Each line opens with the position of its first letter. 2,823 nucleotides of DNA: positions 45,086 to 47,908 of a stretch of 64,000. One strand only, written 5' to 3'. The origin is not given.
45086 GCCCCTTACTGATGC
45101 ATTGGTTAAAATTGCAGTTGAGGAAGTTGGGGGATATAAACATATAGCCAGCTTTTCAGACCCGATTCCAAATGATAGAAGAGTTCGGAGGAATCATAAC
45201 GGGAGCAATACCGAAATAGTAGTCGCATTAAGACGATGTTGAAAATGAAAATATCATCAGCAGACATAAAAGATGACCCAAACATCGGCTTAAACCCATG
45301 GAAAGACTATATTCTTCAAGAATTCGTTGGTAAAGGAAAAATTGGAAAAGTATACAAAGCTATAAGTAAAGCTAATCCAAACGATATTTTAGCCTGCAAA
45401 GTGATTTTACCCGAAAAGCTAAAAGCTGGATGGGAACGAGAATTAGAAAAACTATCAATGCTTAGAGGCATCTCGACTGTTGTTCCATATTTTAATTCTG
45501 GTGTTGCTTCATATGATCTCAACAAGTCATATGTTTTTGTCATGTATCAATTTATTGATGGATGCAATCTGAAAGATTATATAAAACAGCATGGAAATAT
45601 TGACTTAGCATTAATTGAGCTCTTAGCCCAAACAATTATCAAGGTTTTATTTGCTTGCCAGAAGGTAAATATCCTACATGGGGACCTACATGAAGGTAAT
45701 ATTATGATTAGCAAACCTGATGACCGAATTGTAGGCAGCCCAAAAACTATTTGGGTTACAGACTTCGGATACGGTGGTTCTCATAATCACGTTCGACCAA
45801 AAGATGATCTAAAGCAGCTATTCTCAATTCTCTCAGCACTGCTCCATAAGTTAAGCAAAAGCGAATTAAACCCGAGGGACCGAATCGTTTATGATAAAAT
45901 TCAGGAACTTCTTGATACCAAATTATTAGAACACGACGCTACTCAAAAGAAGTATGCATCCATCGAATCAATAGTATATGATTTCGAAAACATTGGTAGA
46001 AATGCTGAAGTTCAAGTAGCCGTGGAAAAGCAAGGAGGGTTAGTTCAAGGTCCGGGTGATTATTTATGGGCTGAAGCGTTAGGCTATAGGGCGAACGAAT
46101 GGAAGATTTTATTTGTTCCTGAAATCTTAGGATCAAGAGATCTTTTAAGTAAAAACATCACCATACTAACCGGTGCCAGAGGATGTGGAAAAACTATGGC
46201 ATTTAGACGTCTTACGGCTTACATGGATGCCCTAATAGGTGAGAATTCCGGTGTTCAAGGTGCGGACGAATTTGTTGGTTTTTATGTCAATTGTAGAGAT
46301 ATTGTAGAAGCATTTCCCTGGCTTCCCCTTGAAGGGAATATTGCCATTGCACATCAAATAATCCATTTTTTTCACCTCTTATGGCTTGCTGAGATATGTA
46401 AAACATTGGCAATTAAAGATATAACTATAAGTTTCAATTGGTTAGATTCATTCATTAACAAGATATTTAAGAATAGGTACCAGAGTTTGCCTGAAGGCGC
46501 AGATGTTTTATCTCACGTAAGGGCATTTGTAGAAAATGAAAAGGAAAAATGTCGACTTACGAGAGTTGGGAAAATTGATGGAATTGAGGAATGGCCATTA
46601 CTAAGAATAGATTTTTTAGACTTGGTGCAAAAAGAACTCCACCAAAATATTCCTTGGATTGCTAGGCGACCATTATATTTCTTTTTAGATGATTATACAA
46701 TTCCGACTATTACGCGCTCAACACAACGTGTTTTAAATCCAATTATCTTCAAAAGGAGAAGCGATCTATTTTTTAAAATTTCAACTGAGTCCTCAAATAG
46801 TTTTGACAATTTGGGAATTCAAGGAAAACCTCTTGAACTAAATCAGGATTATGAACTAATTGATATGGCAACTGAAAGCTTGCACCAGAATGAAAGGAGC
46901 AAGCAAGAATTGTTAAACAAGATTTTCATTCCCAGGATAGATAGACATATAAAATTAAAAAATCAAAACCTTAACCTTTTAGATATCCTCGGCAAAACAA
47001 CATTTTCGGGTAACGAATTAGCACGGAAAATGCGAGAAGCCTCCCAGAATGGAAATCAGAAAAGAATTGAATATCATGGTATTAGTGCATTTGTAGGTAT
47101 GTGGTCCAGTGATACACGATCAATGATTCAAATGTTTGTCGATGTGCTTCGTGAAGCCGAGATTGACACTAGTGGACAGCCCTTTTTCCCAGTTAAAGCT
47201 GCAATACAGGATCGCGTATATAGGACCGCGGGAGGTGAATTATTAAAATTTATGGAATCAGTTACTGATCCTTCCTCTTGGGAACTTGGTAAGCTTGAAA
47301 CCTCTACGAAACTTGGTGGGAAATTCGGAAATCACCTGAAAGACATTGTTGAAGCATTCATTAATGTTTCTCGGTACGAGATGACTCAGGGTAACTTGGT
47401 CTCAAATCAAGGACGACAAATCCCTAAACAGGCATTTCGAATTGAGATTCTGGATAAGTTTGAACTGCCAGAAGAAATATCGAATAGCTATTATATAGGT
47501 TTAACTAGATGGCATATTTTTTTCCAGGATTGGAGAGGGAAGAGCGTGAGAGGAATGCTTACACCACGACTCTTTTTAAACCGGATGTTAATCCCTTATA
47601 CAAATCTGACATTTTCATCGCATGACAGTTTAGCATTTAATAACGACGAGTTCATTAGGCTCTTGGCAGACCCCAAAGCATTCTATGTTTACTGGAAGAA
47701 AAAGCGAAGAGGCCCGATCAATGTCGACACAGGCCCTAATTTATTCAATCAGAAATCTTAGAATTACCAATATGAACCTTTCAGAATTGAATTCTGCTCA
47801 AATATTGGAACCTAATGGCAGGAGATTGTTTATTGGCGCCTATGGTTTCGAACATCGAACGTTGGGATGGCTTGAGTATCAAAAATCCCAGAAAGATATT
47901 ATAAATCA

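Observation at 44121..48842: Three-gene module: DNA methyltransferase + Ser/Thr-kinase-P-loop-ATPase fusion + unknown two-lobed protein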

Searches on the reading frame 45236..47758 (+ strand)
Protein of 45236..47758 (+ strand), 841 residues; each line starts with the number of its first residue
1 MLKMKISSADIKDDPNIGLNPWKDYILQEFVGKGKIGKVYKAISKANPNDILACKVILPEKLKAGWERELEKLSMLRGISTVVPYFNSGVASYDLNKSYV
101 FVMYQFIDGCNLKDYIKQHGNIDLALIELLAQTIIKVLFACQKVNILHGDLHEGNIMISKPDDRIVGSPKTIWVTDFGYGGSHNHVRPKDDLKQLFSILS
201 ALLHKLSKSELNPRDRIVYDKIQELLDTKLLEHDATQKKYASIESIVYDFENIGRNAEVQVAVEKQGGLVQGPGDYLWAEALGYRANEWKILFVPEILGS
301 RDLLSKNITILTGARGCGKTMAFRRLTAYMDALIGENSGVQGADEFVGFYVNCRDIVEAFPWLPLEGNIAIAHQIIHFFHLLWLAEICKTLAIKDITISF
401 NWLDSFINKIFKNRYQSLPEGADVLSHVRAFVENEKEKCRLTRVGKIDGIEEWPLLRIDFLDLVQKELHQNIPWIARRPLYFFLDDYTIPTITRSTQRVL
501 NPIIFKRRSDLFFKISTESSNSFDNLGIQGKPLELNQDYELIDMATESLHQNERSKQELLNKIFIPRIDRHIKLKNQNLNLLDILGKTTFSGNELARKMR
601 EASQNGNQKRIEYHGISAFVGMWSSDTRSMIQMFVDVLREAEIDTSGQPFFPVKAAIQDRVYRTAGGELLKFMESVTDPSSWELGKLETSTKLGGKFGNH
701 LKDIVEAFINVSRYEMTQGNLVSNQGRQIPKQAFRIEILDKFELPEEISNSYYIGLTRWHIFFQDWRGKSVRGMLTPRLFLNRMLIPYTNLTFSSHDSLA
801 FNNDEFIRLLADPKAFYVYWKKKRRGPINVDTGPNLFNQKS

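Call 3: search_protein_families(library=pfam, proteins=[window:45236-47758:+], max_evalue=0.1)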
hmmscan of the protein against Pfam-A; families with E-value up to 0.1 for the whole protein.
window:45236-47758:+ (841 aa): 8 families
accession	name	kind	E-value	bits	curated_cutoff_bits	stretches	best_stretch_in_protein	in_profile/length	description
PF24389.1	ORC-CDC6-like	-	3.1e-19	69.6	27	1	292-575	19-309/571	ORC-CDC6-like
PF00069.31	Pkinase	-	2.1e-14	54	31.7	1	27-181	3-146/263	Protein kinase domain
PF07714.23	PK_Tyr_Ser-Thr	-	8.8e-07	28.9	23.1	1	27-179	3-148/258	Protein tyrosine and serine/threonine kinase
PF03109.22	ABC1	-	2e-05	24.3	22.9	1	96-187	140-221/244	ABC1 atypical kinase-like domain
PF13401.12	AAA_22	-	0.0031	18.3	27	1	305-330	4-29/130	AAA domain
PF01636.29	APH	-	0.011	15.9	23.2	1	126-166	145-189/239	Phosphotransferase enzyme family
PF13173.12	AAA_14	-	0.024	15.1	27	1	306-328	2-24/129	AAA domain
PF01163.29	RIO1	-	0.024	14.7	22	1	66-161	55-141/187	RIO domain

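Call 4: search_protein_families(library=padloc, proteins=[window:45236-47758:+], max_evalue=0.1)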
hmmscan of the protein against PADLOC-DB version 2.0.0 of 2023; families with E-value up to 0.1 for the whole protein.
window:45236-47758:+ (841 aa): 31 families (the best 25 are shown)
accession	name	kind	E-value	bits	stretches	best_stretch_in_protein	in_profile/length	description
PDLC01925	CARF6--CARF_STK_AAA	-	3.9e-22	75.9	1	97-664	123-684/1187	-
PDLC04138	mad6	-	3.7e-17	60.5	1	23-179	51-199/659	mads_6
PDLC04047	PD-T4-6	-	3.3e-15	54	1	20-178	7-156/327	-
PDLC04042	PD-T4-6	-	5.8e-12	43.9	1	24-179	10-155/292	-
PDLC04053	PD-T4-6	-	1.9e-10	38.7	1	24-179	10-157/311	-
PDLC04044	PD-T4-6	-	2.8e-10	37.9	1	33-166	42-179/372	-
PDLC04060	PD-T4-6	-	1e-09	35.9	1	25-178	10-153/486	-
PDLC04059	PD-T4-6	-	6.5e-09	33.4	1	67-161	54-146/433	-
PDLC04057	PD-T4-6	-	8.2e-09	33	1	29-180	14-155/443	-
PDLC04049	PD-T4-6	-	1e-08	32.4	1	27-162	15-151/442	-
PDLC04056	PD-T4-6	-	1.6e-07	28.8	1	79-164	62-144/415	-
PDLC04058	PD-T4-6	-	1.7e-07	28.6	1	27-162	16-151/460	-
PDLC04041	PD-T4-6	-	3.5e-07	27.8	1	24-178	29-176/443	-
PDLC04046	PD-T4-6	-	4.3e-07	27.4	1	34-178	24-163/427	-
PDLC03920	MkoA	-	1.2e-06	25.1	1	32-178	16-170/1112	-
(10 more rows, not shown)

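Call 5: search_protein_families(library=ncbifam, proteins=[window:45236-47758:+], max_evalue=0.1)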
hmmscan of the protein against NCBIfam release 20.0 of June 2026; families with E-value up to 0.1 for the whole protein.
window:45236-47758:+ (841 aa): 15 families
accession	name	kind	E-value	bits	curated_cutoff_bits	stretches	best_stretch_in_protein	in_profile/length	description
NF033483.0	PknB_PASTA_kin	equivalog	4.4e-08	32.6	450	1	25-178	9-152/563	Stk1 family PASTA domain-containing Ser/Thr kinase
NF047741.1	antiphage_MADS6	equivalog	3.3e-07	29.2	460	1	23-138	495-604/612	methylation-associated defense system protein kinase MAD6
TIGR01982.1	UbiB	equivalog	6.4e-06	25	487.55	1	94-203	227-322/436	2-polyprenylphenol 6-hydroxylase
NF058632.1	SerThrKinPrkT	equivalog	6.4e-05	22.1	280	1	23-165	21-157/322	serine/threonine protein kinase PrkT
NF047389.1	ATPase_Sll1717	subfamily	7.8e-05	22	75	1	301-485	24-192/454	P-loop ATPase, Sll1717 family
NF052427.1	StpK7MSMEG_1200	equivalog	0.00015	20.4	900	1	21-162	5-145/601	serine/threonine protein kinase StpK7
TIGR03724.2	arch_bud32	equivalog_domain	0.0003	20.3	125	1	93-205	61-157/193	KEOPS complex kinase/ATPase Bud32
NF011460.0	PRK14879.1-1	equivalog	0.00071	18.8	199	1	97-165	84-149/232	Kae1-associated kinase Bud32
TIGR01767.2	MTRK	equivalog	0.0025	17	275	1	134-165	216-247/401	S-methyl-5-thioribose kinase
TIGR03903.1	TOMM_kin_cyc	equivalog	0.0032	15.3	705.75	1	66-181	25-130/1267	TOMM system kinase/cyclase fusion protein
NF011463.0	PRK14879.1-4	equivalog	0.0036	16.7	188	1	101-162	94-151/237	Kae1-associated kinase Bud32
NF007174.0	PRK09605.1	equivalog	0.011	14.3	447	1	93-202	404-496/535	bifunctional N(6)-L-threonylcarbamoyladenine synthase/serine/threonine protein kinase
NF050082.1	ATPase_MABP1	exception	0.029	13.2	800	1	102-165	234-294/435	macrolide-binding ATPase MABP-1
NF003404.0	PRK04750.1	equivalog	0.054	12.1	667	1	94-184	231-315/529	ubiquinone biosynthesis regulatory protein kinase UbiB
NF007684.0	PRK10359.1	equivalog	0.062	12.9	248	0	98-166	115-176/232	lipopolysaccharide core heptose(II) kinase RfaY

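Call 28: search_solved_structures(query=window:45236-47758:+, max_evalue=0.01)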
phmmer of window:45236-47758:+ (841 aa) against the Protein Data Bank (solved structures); distinct sequences matched with E-value up to 0.01: 172 (the best 60 are shown).
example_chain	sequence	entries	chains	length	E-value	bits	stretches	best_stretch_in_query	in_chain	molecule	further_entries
5xzv_A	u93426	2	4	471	4.1e-07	31.8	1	22-179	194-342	Serine/threonine-protein kinase RAD53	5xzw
7ncf_A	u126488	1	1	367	8.6e-07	30.8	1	24-180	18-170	Homeodomain-interacting protein kinase 2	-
6p5s_A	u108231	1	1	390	9.8e-07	30.6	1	24-180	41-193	Homeodomain-interacting protein kinase 2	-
4pdp_A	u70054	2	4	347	2.5e-06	29.2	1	22-165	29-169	Serine/threonine-protein kinase RAD53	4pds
6fdy_U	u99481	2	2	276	5e-06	28.3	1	23-162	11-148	Serine/threonine-protein kinase ULK3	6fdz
7o7i_A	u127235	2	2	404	8.2e-06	27.5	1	25-180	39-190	Homeodomain-interacting protein kinase 3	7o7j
6l24_A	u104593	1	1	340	1.6e-05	26.6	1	23-161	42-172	Casein kinase II subunit alpha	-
6l22_A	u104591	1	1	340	2.1e-05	26.2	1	23-161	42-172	Casein kinase II subunit alpha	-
6qy8_A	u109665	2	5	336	2.6e-05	25.9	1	23-161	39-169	Casein kinase II subunit alpha'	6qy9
6l20_A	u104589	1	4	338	2.7e-05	25.8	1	23-161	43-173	Casein kinase II subunit alpha'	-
3e3b_X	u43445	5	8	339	2.7e-05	25.8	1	23-161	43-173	Casein kinase II subunit alpha'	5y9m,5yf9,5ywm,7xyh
3ofm_A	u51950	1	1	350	2.9e-05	25.7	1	23-161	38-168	Casein kinase II subunit alpha'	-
9hk5_A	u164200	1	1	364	3.1e-05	25.6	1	23-161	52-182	Casein kinase II subunit alpha'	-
5ooi_A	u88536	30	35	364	3.1e-05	25.6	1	23-161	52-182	Casein kinase II subunit alpha'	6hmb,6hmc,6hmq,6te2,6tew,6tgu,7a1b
6hmd_A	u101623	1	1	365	3.2e-05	25.6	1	23-161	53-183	Casein kinase II subunit alpha'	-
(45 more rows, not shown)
